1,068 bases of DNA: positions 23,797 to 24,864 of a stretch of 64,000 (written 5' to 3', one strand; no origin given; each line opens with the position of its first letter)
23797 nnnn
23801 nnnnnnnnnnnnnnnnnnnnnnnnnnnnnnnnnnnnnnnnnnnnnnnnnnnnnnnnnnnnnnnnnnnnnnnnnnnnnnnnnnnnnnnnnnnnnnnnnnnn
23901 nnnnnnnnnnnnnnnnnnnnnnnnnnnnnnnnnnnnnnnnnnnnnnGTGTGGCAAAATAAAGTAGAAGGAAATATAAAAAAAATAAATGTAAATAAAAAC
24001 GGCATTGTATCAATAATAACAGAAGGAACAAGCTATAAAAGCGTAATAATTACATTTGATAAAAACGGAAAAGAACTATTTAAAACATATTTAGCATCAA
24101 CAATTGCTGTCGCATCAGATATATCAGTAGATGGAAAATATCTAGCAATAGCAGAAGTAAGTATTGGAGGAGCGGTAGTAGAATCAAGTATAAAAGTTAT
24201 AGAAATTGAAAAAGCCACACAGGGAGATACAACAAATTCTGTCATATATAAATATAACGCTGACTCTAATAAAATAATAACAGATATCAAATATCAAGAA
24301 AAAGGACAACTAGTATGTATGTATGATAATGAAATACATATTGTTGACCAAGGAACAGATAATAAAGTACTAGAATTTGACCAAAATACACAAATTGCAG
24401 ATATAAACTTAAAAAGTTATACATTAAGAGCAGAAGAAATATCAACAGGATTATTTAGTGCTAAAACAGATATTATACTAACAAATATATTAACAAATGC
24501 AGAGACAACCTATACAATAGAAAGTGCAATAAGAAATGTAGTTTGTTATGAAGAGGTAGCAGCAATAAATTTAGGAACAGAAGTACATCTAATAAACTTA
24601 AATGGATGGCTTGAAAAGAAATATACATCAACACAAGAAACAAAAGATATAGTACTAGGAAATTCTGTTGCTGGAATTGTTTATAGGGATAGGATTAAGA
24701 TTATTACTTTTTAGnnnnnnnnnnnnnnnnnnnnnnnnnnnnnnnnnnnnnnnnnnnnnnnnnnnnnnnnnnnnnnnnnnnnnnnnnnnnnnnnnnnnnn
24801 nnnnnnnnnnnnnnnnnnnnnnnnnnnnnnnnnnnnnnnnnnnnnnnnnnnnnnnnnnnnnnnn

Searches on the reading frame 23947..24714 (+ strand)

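Call 88: search_protein_families(library=pfam, proteins=[window:23947-24714:+], max_evalue=0.00001)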
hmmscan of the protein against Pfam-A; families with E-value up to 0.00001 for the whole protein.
window:23947-24714:+ (255 aa): 1 family
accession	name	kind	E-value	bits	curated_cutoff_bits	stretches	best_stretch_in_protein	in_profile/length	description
PF18975.6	DUF5711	-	2.3e-15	57.1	26.3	1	4-253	90-342/344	Family of unknown function (DUF5711)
